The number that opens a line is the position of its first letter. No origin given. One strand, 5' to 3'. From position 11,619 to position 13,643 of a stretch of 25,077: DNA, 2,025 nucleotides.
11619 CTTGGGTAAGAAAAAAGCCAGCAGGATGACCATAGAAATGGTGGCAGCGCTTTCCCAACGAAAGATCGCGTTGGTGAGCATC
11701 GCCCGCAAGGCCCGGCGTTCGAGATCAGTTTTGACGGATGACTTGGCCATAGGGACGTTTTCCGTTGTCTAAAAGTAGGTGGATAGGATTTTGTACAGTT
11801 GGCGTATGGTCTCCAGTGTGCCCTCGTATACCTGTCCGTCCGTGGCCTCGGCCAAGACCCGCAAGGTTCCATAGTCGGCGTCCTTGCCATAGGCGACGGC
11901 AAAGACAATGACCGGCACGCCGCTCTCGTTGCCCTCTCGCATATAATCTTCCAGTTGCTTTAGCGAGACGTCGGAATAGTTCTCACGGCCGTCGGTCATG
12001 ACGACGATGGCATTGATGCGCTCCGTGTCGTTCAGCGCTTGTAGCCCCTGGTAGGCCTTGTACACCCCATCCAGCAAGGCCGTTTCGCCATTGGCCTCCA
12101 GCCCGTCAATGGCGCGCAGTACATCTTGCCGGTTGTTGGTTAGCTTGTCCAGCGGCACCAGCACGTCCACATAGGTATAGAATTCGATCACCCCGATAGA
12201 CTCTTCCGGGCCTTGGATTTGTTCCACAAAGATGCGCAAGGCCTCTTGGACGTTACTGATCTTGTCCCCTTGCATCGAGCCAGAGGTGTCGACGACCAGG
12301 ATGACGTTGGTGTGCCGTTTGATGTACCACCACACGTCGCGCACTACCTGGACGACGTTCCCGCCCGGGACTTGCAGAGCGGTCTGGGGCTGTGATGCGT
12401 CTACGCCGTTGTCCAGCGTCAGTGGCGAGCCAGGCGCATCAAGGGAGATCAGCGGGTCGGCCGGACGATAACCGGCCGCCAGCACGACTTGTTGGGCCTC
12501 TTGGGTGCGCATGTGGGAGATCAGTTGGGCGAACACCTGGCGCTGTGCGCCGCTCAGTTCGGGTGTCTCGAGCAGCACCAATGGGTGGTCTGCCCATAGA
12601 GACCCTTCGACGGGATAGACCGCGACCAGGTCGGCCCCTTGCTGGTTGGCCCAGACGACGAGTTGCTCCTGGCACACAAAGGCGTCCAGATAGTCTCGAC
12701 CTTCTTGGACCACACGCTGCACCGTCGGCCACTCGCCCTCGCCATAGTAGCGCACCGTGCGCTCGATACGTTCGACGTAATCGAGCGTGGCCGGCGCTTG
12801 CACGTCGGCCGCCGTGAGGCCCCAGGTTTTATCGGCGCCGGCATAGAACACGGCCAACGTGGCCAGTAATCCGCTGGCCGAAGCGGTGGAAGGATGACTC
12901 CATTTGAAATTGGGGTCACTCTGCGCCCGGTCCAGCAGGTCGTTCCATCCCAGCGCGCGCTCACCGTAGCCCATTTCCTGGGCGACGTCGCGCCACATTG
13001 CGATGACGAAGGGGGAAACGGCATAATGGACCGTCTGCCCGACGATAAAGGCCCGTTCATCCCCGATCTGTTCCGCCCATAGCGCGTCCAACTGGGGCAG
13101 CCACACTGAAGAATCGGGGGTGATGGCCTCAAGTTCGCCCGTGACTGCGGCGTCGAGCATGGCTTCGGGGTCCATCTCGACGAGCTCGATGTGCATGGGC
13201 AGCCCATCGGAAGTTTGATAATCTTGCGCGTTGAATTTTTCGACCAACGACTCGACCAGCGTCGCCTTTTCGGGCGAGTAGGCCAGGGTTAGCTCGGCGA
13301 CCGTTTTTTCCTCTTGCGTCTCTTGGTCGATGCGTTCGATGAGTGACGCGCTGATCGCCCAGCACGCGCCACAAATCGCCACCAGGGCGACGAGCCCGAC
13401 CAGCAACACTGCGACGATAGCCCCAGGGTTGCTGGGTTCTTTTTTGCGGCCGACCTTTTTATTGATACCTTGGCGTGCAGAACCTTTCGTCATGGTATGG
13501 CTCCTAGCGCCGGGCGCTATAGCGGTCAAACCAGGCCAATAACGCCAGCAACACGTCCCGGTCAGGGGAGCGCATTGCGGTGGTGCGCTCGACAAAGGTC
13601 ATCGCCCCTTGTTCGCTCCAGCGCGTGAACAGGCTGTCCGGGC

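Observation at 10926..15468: PspA/IM30 operon with unusual exported partners: two substrate-binding-like paralogs (one VWA-fused) and a coiled-coil membrane protein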

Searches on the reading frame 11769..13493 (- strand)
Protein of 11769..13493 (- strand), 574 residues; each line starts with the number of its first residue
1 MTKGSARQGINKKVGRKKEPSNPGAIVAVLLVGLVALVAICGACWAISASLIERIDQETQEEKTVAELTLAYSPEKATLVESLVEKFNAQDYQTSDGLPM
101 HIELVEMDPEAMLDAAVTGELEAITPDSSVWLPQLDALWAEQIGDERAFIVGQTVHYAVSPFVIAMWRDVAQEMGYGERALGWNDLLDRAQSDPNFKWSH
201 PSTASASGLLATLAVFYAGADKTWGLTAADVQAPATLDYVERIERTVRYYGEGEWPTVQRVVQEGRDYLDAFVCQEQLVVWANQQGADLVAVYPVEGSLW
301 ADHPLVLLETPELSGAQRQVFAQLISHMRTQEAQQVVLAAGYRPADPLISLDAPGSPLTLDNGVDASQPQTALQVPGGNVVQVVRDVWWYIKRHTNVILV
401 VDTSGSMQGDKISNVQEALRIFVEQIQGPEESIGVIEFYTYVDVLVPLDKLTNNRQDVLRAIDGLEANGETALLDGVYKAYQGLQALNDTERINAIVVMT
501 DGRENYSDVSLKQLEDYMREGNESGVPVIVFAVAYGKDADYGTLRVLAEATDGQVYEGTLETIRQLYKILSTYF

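Call 3: search_protein_families(library=pfam, proteins=[window:11769-13493:-], max_evalue=0.01)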
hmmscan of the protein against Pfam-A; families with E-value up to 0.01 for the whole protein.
window:11769-13493:- (574 aa): 6 families
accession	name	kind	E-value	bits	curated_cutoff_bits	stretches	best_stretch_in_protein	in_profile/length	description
PF00092.34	VWA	-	6e-18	66.1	23.8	1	396-557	1-161/174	von Willebrand factor type A domain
PF13519.12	VWA_2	-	5.8e-16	59.5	27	1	397-502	1-106/107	von Willebrand factor type A domain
PF13768.12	VWA_3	-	4.2e-12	46.8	27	1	396-555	2-153/155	von Willebrand factor type A domain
PF13531.11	SBP_bac_11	-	9.4e-10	39.1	25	1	68-343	1-227/227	Bacterial extracellular solute-binding protein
PF05762.20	VWA_CoxE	-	0.00031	20.7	26.4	1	392-520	54-178/222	VWA domain containing CoxE-like protein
PF25106.1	VWA_4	-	0.0034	17.4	27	1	398-503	3-105/169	von Willebrand factor A domain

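Call 4: search_protein_families(library=ncbifam, proteins=[window:11769-13493:-], max_evalue=0.01)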
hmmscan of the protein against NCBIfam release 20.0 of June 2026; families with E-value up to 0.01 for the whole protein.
window:11769-13493:- (574 aa): 7 families
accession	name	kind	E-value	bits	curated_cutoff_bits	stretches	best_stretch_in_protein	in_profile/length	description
TIGR03788.1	marine_srt_targ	equivalog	2.8e-12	45.9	551.65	1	395-502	272-379/629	marine proteobacterial sortase target protein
TIGR02442.1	Cob-chelat-sub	hypoth_equivalog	3.2e-12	45.7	779.45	1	392-556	470-638/641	putative cobaltochelatase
TIGR00868.1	hCaCC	subfamily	5e-10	37.8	900.85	1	395-554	305-456/863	calcium-activated chloride channel protein 1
NF010238.0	PRK13685.1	subfamily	5.1e-08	32.4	432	1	395-566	97-290/335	hypothetical protein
TIGR03436.1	acidobact_VWFA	subfamily_domain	4.5e-06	26.4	81.25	1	387-519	69-208/324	VWA domain-containing protein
TIGR02031.1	BchD-ChlD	equivalog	0.00061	18.6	499.55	1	394-505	423-533/608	magnesium chelatase ATPase subunit D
NF009943.0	PRK13406.1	equivalog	0.0021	16.7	571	1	394-506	401-511/585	magnesium chelatase subunit D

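Call 9: find_homologous_proteins(query=window:11769-13493:-, max_evalue=1e-10)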
Query window:11769-13493:- (574 aa): 2079 proteins with E <= 1e-10 among 8000 candidates; the best 120 are listed.
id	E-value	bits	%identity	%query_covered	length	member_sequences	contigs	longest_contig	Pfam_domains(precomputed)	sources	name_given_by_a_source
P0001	0.0e+0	1180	90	100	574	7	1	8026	PF13768.13,PF13531.12,PF00092.35,PF13519.13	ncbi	-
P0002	1.4e-298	1009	78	99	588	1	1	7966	PF13768.13,PF13531.12,PF00092.35,PF13519.13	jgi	jgi:Ca-activated chloride channel family protein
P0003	3.6e-298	1008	79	98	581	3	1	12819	PF13768.13,PF13531.12,PF00092.35,PF13519.13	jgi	jgi:Ca-activated chloride channel family protein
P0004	4.5e-297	1004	78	100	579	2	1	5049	PF13768.13,PF00092.35,PF13519.13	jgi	jgi:Ca-activated chloride channel family protein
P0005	4.5e-296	1001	77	100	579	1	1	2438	PF13768.13,PF13531.12,PF00092.35,PF13519.13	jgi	jgi:Ca-activated chloride channel family protein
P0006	9.2e-295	997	78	98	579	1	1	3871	PF13768.13,PF13531.12,PF00092.35,PF13519.13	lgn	-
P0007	2.6e-294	995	76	100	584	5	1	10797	PF13768.13,PF00092.35,PF13519.13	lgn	-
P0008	5.6e-294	994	78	97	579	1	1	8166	PF13768.13,PF00092.35,PF13519.13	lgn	-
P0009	2.8e-293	992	77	100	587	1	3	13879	PF13768.13,PF13531.12,PF00092.35,PF13519.13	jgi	jgi:Ca-activated chloride channel family protein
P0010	3.6e-293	992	76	100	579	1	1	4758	PF13768.13,PF00092.35,PF13519.13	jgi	jgi:Ca-activated chloride channel family protein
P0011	1.9e-292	989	77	98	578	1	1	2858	PF13768.13,PF13531.12,PF00092.35,PF13519.13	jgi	jgi:Ca-activated chloride channel family protein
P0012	3.2e-292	988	77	96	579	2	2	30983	PF13768.13,PF00092.35,PF13519.13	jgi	jgi:Ca-activated chloride channel family protein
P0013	4.9e-292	988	78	98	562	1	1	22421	PF13768.13,PF13531.12,PF00092.35,PF13519.13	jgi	-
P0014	1.3e-291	986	78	97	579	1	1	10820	PF13768.13,PF00092.35,PF13519.13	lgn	-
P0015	1.6e-291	986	77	98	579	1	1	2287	PF13768.13,PF13531.12,PF00092.35,PF13519.13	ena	-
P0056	1.9e-216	738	60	98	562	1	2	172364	PF13768.13,PF13531.12,PF00092.35,PF13519.13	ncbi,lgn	-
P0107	7.8e-206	703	61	90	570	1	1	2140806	PF13768.13,PF13531.12,PF00092.35,PF13519.13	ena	-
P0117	2.0e-205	702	57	97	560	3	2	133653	PF13768.13,PF13531.12,PF00092.35,PF13519.13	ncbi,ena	-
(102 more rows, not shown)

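Call 12: find_encoding_contigs(protein=P0107, flank=8000, max_places=2)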
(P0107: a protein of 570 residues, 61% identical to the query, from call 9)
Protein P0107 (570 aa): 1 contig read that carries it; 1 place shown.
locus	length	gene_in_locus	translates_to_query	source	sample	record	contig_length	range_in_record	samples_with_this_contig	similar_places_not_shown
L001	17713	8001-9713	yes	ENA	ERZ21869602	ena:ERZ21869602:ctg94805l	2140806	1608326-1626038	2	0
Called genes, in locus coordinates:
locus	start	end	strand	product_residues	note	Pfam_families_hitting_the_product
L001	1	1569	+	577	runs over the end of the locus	PF13941:MutL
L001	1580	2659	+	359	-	-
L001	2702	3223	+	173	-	-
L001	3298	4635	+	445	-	PF13401:AAA_22 (faint), PF00486:Trans_reg_C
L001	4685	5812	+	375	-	PF00072:Response_reg, PF00512:HisKA, PF02518:HATPase_c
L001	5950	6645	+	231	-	PF04012:PspA_IM30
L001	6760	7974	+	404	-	PF13531:SBP_bac_11 (weak)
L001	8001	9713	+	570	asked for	PF13531:SBP_bac_11, PF00092:VWA, PF13768:VWA_3, PF13519:VWA_2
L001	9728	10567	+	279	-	-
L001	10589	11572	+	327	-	PF01144:CoA_trans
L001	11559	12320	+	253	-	PF01144:CoA_trans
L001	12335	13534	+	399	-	PF13433:Peripla_BP_5, PF13458:Peripla_BP_6, PF01094:ANF_receptor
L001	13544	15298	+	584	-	-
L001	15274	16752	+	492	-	PF11028:TMEM260_N, PF13231:PMT_2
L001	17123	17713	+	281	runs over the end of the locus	PF00149:Metallophos, PF12850:Metallophos_2 (weak)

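Call 13: find_encoding_contigs(protein=P0056, flank=8000, max_places=2)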
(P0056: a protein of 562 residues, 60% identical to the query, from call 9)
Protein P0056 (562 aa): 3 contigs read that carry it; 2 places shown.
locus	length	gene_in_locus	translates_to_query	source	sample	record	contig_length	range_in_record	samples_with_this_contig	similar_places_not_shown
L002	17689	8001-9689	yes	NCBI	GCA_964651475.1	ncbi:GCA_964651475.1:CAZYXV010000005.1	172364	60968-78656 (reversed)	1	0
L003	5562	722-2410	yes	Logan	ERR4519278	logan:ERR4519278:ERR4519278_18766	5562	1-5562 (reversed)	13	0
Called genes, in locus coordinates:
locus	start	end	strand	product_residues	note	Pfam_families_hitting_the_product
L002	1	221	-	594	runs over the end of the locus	PF00587:tRNA-synt_2b, PF04073:tRNA_edit, PF03129:HGTP_anticodon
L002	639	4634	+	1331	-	PF01590:GAF, PF13185:GAF_2, PF01590:GAF, PF13185:GAF_2, PF13492:GAF_3, PF01590:GAF, PF13185:GAF_2, PF01590:GAF, +12 more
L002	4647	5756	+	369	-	PF00072:Response_reg, PF00512:HisKA, PF02518:HATPase_c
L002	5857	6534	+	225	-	PF04012:PspA_IM30, PF28175:T4SS_LegC2C7 (weak), PF00038:Filament (weak)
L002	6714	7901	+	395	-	-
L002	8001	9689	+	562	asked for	PF13531:SBP_bac_11, PF00092:VWA, PF13519:VWA_2, PF13768:VWA_3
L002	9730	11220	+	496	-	PF00515:TPR_1 (faint), PF07719:TPR_2 (faint), PF13181:TPR_8 (faint), PF13428:TPR_14 (faint), PF13432:TPR_16 (faint), PF14559:TPR_19 (weak)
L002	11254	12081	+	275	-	-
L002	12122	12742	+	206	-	PF24961:NfeD_membrane, PF01957:NfeD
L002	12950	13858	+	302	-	PF01145:Band_7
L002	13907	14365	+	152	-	PF00583:Acetyltransf_1, PF13673:Acetyltransf_10, PF13508:Acetyltransf_7, PF08445:FR47 (weak)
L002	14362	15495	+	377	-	PF13433:Peripla_BP_5, PF13458:Peripla_BP_6, PF01094:ANF_receptor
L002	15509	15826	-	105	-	-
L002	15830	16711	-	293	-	PF01061:ABC2_membrane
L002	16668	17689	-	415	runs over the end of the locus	PF13439:Glyco_transf_4, PF13579:Glyco_trans_4_4, PF00534:Glycos_transf_1, PF13692:Glyco_trans_1_4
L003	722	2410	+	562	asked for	PF13531:SBP_bac_11, PF00092:VWA, PF13519:VWA_2, PF13768:VWA_3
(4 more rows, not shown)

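Call 14: find_encoding_contigs(protein=P0117, flank=8000, max_places=2)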
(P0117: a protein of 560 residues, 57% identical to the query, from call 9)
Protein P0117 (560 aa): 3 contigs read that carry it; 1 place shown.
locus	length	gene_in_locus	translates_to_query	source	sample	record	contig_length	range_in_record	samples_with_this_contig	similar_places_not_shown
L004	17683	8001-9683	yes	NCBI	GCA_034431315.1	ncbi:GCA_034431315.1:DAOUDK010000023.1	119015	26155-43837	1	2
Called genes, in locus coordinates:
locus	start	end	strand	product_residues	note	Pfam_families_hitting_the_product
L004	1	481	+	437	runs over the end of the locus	PF22148:Fervidolysin_NPro-like, PF00082:Peptidase_S8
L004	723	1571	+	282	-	PF00753:Lactamase_B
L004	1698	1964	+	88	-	-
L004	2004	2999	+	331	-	PF25608:NAL1_N (weak), PF00089:Trypsin (faint), PF13365:Trypsin_2 (weak)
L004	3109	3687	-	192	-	PF12840:HTH_20, PF01022:HTH_5, PF13412:HTH_24 (weak), PF09860:DUF2087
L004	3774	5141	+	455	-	PF20703:nSTAND1, PF00486:Trans_reg_C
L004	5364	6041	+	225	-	PF04012:PspA_IM30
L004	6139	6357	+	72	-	-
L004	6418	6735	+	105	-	-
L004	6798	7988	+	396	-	-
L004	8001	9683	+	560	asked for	PF13531:SBP_bac_11, PF00092:VWA, PF13519:VWA_2, PF13768:VWA_3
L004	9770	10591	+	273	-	-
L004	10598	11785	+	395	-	PF13433:Peripla_BP_5, PF13458:Peripla_BP_6, PF01094:ANF_receptor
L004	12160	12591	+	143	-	PF18882:DUF5647 (weak)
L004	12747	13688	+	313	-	PF07992:Pyr_redox_2, PF13738:Pyr_redox_3, PF00070:Pyr_redox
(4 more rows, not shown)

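Call 17: find_related_loci(query=A1, collection=genome_contigs, flank=8000)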
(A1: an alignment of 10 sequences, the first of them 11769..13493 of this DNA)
Query A1 (574 aa) in genome_contigs; peptide patterns used: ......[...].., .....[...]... (x = any residue, [..] = any of these).
413 stretches matched a pattern; 329 encode a relative of the query (tblastn E <= 1e-3); the best 80 are kept; 80 distinct loci.
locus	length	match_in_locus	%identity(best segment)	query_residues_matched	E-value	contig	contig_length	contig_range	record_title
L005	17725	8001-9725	73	1-574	0e+0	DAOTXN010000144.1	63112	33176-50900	MAG TPA_asm: Anaerolineae bacterium isolate H21_255 k133_2102713, whole genome shotgun sequence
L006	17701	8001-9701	60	7-574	0e+0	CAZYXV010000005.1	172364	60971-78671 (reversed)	MAG TPA_asm: uncultured Anaerolineae bacterium isolate binchicken_co26_194 genome assembly, contig: NODE_76_length_17236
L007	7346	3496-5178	60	11-574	0e+0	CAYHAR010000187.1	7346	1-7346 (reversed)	MAG TPA_asm: uncultured Anaerolineae bacterium isolate ERP119294_co1_453 genome assembly, contig: NODE_14762_length_7346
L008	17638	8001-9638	65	29-574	0e+0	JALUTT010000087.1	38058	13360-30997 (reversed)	MAG: Anaerolineae bacterium isolate 128-326_maxbin2_scaf2bin.035 128-326_scaffold_367_c1, whole genome shotgun sequence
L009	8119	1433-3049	62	41-574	0e+0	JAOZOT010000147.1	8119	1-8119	MAG: Anaerolineae bacterium isolate GMC4.maxbin2.235_sub GMC4_14540_length_8119_cov_20.136533, whole genome shotgun sequ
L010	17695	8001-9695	58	11-574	0e+0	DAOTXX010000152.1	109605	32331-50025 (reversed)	MAG TPA_asm: Thermoflexales bacterium isolate H21_290 k133_275515, whole genome shotgun sequence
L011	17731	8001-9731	57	7-574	0e+0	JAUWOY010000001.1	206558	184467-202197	MAG: Chloroflexota bacterium isolate CSMAG_2462 CSMAG_2462_k141_185648_length_206558_cov_18.3994, whole genome shotgun s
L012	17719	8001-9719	57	7-574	0e+0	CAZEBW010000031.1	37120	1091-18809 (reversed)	MAG TPA_asm: uncultured Anaerolineae bacterium isolate binchicken_co17_112 genome assembly, contig: NODE_3215_length_371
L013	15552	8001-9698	57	14-574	0e+0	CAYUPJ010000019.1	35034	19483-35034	MAG TPA_asm: uncultured Anaerolineae bacterium isolate binchicken_co91_444 genome assembly, contig: NODE_1234_length_350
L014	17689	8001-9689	57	11-574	0e+0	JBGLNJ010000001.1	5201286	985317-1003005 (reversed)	MAG: Anaerolineae bacterium isolate PPR_0270 scaffold_52704, whole genome shotgun sequence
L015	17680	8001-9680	57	14-574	0e+0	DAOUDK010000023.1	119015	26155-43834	MAG TPA_asm: Anaerolineae bacterium isolate M42_99 k117_1753181, whole genome shotgun sequence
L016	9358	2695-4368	58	22-574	0e+0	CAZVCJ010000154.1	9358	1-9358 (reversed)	MAG TPA_asm: uncultured Anaerolineae bacterium isolate SRP178699_co1_610 genome assembly, contig: NODE_10257_length_9358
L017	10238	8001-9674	58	22-574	0e+0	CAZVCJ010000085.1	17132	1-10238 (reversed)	MAG TPA_asm: uncultured Anaerolineae bacterium isolate SRP178699_co1_610 genome assembly, contig: NODE_4168_length_17132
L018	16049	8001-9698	57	14-574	0e+0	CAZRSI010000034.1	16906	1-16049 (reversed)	MAG TPA_asm: uncultured Anaerolineae bacterium isolate binchicken_co6_220 genome assembly, contig: NODE_3542_length_1690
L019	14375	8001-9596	60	40-574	0e+0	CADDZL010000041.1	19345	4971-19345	Chloroflexi bacterium isolate 22 genome assembly, contig: NODE_1861_length_19345_cov_5.414195, whole genome shotgun sequ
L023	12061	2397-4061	57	16-574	0e+0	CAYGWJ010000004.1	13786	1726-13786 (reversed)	MAG TPA_asm: uncultured Anaerolineae bacterium isolate ERP119294_co2_411 genome assembly, contig: k141_3147195, whole ge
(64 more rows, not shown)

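Call 23: search_solved_structures(query=A1, max_evalue=0.01)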
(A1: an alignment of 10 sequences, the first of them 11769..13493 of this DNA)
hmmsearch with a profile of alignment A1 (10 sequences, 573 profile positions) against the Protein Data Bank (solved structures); distinct sequences matched with E-value up to 0.01: 77 (the best 60 are shown).
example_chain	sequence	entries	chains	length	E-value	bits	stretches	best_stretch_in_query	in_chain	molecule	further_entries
9c4f_I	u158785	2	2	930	1.5e-12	50.3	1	393-555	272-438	Inter-alpha-trypsin inhibitor heavy chain H4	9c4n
6pyo_A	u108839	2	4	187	4.8e-08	35.4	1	396-551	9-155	cDNA FLJ56608, highly similar to Homo sapiens chloride channel, calcium activated, family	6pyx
6fpy_A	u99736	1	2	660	8.8e-08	34.5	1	390-554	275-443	Inter-alpha-trypsin inhibitor heavy chain H1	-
4rck_A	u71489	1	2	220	3.6e-07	32.5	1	393-568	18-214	Hypothetical membrane spanning protein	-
6fpz_A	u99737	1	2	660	1.3e-06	30.7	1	390-554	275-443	Inter-alpha-trypsin inhibitor heavy chain H1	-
2x31_A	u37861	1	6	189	2.3e-06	29.8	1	397-530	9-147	MAGNESIUM-CHELATASE 60 KDA SUBUNIT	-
8s05_A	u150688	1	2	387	5.5e-06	28.6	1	394-556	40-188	Conserved protein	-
9vlg_A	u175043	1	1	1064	6e-06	28.5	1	383-509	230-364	Isoform 2 of Voltage-dependent calcium channel subunit alpha-2/delta-1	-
8hlp_F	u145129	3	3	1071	6.1e-06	28.5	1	383-509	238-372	Voltage-dependent calcium channel subunit alpha-2/delta-1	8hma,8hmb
7xlq_D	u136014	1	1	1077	6.1e-06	28.4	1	383-509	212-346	Voltage-dependent calcium channel subunit alpha-2/delta-1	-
8if3_A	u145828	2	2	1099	6.3e-06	28.4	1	383-509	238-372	Voltage-dependent calcium channel subunit alpha-2/delta-1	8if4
7mix_D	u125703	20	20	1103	6.4e-06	28.4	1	383-509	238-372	Voltage-dependent calcium channel subunit alpha-2/delta-1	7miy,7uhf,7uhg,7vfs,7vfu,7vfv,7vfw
6jp8_F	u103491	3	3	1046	6.4e-06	28.4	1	383-508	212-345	Voltage-dependent calcium channel subunit alpha-2/delta-1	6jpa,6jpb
8eog_D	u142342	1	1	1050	6.4e-06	28.4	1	383-508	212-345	Voltage-dependent calcium channel subunit alpha-2/delta-1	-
8x90_B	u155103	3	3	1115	6.5e-06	28.4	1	383-509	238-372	Voltage-dependent calcium channel subunit alpha-2/delta-1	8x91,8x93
3ibs_A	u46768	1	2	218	0.00024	23.2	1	390-505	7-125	conserved hypothetical protein BatB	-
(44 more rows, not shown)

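Call 26: search_dna_similar(query=window:11769-13493:-, collection=plasmids, mode=protein, max_evalue=1e-8, max_rows=25)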
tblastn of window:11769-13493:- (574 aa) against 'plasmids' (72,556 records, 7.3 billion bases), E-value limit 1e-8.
Records with a match: 11; places in all: 14; records where one place covers at least 80% of the query: 4.
Best place of each record, by identity: <60% 11.
By first word of the organism name: Streptomyces 2; Stanieria 2; Miltoncostaea 1; Candidatus 1; Nonomuraea 1; Sphaerotilus 1; Pseudanabaena 1; Meiothermus 1; Deinococcus 1.
By predicted mobility (MOB-suite, as given by PLSDB): non-mobilizable 9; conjugative 2.
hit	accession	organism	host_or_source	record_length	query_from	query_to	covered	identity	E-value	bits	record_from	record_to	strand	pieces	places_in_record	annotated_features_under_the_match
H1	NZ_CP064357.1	Miltoncostaea oceani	pure culture,marine sediment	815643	70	574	88%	29.5%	4e-53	202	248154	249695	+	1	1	VWA domain-containing protein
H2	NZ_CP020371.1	Candidatus Thiodictyon syntrophicum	meromictic lake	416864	43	571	92%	27.7%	3e-34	146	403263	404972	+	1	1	extracellular solute-binding protein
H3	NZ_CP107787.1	Streptomyces sp. NBC_00564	-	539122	68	557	85%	29.2%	6e-35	148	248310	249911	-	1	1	substrate-binding and VWA domain-containing protein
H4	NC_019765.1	Stanieria cyanosphaera PCC 7437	-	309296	65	572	89%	23.1%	2e-12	78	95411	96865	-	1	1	VWA domain-containing protein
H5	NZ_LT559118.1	Nonomuraea gerenzanensis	-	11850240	135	573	76%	25.5%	6e-13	80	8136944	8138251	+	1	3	none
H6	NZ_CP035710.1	Sphaerotilus sulfidivorans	cell culture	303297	222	573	61%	25.6%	1e-13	82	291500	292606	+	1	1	vWA domain-containing protein | hypothetical protein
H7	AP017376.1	Stanieria sp. NIES-3757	-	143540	261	572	54%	25.5%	5e-11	74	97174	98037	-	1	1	von Willebrand factor type A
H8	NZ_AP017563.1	Pseudanabaena sp. ABRG5-3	-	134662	375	568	34%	30.7%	1e-11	76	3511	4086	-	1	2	vWA domain-containing protein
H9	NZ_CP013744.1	Streptomyces sp. CdTB01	soil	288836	358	558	35%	27.9%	1e-13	82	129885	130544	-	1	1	VWA domain-containing protein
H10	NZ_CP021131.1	Meiothermus taiwanensis WR-220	-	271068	361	556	34%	26.9%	5e-9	67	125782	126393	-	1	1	VWA domain-containing protein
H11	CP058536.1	Deinococcus sp. D7000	seawater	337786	396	557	28%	27.2%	4e-9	67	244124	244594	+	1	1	VWA domain-containing protein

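Call 28: get_annotated_region(hit=H1, flank=7000)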
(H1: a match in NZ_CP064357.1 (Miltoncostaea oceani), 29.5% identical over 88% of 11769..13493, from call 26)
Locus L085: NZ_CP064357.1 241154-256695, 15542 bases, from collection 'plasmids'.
description: Miltoncostaea oceani strain SCSIO 61214 plasmid unnamed1, complete sequence
organism: Miltoncostaea oceani (NCBI taxid 2843216)
taxonomy: Bacteria; Actinomycetota; Thermoleophilia; Miltoncostaeales; Miltoncostaeaceae; Miltoncostaea; Miltoncostaea oceani
host: -; source: pure culture,marine sediment; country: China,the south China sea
typing (MOB-suite, as given by PLSDB): non-mobilizable
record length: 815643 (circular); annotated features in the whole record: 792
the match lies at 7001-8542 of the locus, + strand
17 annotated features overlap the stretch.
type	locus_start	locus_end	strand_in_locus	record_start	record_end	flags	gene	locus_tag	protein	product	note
CDS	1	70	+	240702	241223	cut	-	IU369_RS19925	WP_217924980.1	hypothetical protein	-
CDS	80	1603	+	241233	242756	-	-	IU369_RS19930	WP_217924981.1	hypothetical protein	-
CDS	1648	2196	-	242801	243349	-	-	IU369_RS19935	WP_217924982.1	hypothetical protein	-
CDS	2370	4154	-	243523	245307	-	-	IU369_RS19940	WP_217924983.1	CHAP domain-containing protein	-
CDS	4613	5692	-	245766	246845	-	-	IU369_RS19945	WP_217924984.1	ATP-binding protein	-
CDS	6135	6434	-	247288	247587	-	-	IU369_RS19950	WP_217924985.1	hypothetical protein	-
CDS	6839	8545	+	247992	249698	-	-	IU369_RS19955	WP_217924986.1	VWA domain-containing protein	-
CDS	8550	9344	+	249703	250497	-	-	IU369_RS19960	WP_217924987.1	hypothetical protein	-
CDS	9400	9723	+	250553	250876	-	-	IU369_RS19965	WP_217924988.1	hypothetical protein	-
CDS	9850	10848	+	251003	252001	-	-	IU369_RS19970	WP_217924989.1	hypothetical protein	-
CDS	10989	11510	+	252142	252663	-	-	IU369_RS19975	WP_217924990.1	RNA polymerase sigma factor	GO:0006352 - DNA-templated transcription initiation [Evidence IEA]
CDS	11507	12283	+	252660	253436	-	-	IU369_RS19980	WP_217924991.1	hypothetical protein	-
CDS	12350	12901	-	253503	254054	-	-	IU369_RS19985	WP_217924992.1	hypothetical protein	-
CDS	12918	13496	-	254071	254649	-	-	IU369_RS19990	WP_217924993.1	hypothetical protein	-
CDS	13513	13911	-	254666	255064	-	-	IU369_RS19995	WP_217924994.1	hypothetical protein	-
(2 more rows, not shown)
